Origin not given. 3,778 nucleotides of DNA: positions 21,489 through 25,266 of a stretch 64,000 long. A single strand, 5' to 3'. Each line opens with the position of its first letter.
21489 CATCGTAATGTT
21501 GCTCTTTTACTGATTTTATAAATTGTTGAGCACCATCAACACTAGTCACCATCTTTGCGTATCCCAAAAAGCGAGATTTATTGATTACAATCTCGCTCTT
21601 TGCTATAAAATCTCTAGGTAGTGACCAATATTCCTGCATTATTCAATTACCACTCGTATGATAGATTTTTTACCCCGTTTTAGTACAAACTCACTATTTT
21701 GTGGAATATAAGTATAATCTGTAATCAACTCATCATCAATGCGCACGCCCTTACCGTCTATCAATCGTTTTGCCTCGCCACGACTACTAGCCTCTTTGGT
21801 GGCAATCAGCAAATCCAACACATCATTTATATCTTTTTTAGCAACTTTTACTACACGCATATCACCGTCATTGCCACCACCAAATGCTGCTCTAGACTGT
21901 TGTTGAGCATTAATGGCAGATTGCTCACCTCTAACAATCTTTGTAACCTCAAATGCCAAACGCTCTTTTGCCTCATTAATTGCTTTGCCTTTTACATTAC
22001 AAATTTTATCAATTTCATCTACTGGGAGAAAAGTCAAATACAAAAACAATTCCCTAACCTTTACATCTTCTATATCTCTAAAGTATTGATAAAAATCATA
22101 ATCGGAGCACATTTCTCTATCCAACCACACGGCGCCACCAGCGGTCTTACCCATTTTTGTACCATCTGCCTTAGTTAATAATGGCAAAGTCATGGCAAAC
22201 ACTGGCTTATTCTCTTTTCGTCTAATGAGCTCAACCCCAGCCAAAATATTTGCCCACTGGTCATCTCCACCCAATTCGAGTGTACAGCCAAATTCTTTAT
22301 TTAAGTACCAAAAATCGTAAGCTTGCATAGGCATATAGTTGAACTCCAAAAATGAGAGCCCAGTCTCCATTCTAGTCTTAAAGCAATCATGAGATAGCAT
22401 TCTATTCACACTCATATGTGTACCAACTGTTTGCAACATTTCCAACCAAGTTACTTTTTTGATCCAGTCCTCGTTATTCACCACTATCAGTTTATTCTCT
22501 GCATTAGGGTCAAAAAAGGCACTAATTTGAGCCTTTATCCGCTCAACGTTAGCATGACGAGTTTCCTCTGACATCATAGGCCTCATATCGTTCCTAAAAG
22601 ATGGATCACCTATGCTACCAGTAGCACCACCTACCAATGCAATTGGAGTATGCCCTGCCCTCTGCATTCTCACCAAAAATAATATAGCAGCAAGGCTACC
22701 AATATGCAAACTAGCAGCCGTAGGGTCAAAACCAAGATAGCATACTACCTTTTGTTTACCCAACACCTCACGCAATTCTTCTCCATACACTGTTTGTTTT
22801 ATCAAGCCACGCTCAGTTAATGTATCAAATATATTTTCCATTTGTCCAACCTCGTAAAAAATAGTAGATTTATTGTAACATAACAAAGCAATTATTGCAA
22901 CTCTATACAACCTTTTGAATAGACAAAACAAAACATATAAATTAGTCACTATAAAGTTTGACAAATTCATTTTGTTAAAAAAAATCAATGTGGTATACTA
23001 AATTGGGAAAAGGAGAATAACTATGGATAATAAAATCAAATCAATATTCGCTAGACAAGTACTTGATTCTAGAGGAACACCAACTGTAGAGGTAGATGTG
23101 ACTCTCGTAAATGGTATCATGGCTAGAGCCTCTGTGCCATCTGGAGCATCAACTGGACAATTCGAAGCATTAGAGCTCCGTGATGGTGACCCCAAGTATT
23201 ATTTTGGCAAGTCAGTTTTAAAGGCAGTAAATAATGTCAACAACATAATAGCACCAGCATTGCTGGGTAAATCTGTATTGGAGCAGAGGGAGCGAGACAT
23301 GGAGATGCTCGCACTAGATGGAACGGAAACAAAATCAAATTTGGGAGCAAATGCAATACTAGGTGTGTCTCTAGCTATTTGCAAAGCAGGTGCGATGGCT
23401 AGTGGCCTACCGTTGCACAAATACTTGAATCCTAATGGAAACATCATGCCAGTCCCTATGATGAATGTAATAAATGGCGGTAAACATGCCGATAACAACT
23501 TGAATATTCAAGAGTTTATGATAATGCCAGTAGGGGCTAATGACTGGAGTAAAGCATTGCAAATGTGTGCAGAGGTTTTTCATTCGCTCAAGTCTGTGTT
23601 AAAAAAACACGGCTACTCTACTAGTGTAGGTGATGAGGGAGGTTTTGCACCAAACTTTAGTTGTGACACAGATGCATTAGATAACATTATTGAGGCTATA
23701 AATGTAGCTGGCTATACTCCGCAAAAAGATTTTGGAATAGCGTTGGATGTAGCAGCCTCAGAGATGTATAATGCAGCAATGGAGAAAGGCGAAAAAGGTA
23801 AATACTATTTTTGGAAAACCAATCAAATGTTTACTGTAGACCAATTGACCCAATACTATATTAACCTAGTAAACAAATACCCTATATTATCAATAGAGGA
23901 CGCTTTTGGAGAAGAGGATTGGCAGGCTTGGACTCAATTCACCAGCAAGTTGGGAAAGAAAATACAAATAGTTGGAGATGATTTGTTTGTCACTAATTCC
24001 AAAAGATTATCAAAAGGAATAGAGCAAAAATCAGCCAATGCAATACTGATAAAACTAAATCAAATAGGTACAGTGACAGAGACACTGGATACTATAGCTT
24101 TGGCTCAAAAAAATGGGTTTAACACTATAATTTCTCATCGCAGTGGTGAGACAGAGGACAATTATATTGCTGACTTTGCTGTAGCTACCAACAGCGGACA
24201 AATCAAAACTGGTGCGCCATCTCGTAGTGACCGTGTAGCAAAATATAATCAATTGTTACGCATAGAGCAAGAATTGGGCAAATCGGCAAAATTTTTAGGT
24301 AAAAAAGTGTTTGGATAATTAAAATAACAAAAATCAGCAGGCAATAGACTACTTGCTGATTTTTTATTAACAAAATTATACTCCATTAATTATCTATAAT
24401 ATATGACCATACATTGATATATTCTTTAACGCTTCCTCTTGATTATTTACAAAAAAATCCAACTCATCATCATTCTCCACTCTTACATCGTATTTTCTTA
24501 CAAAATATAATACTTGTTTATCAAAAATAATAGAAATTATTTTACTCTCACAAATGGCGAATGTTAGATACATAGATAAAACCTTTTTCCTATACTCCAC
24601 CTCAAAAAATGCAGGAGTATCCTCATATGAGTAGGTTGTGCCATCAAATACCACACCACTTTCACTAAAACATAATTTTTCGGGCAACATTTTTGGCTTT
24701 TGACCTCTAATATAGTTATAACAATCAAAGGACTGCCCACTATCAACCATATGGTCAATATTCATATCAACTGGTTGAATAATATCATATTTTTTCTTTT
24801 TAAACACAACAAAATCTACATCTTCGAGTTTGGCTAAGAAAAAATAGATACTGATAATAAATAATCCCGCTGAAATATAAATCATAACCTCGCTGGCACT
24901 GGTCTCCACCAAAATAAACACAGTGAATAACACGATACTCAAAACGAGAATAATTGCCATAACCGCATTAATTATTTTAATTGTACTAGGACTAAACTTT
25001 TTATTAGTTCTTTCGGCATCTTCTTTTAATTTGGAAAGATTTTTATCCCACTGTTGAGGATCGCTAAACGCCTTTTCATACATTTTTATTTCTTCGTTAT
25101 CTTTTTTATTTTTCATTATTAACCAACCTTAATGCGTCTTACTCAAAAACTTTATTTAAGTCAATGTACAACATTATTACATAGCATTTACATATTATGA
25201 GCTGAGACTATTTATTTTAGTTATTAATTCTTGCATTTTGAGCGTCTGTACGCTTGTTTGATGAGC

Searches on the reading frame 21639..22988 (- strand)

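Call 27: search_protein_families(library=pfam, proteins=[window:21639-22988:-])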
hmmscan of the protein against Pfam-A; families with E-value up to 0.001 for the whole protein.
window:21639-22988:- (449 aa): 3 families
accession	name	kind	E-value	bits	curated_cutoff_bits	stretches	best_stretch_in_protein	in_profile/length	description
PF00579.31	tRNA-synt_1b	-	3.5e-81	273.2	21.1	1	79-369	4-291/292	tRNA synthetases class I (W and Y)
PF22421.1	SYY_C-terminal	-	1.8e-05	25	27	1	376-442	8-79/83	Tyrosine--tRNA ligase SYY-like C-terminal domain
PF01479.30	S4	-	2.2e-05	24.5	22.8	1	392-430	4-43/48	S4 domain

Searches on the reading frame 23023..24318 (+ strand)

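Call 27: search_protein_families(library=pfam, proteins=[window:23023-24318:+])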
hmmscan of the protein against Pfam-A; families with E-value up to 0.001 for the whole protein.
window:23023-24318:+ (431 aa): 4 families
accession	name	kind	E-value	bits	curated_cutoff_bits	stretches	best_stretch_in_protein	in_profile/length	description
PF00113.28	Enolase_C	-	6.3e-126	420.1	21.5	1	141-429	3-292/296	Enolase, C-terminal TIM barrel domain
PF03952.21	Enolase_N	-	1.4e-54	184.3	35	1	5-135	1-131/131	Enolase, N-terminal domain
PF13378.12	MR_MLE_C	-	0.00051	20.3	29.4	1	266-372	51-154/219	Enolase C-terminal domain-like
PF07476.17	MAAL_C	-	0.00054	19.6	27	0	304-393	130-220/249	Methylaspartate ammonia-lyase C-terminus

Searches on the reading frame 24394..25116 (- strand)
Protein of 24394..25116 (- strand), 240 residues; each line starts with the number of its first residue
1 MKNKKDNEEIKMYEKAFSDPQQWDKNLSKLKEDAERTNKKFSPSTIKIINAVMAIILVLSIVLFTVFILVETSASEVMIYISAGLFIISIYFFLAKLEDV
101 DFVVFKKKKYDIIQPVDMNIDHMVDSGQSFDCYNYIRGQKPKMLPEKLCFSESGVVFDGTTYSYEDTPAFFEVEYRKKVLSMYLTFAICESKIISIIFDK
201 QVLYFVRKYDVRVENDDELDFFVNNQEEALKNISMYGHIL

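Call 27: search_protein_families(library=pfam, proteins=[window:24394-25116:-])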
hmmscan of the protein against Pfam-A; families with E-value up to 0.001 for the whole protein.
window:24394-25116:- (240 aa): 1 family
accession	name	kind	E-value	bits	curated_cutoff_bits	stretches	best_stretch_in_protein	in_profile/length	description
PF20990.2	DUF2207_C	-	0.0007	19.8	33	0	3-94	87-183/247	Predicted membrane protein (DUF2207) C-terminal domain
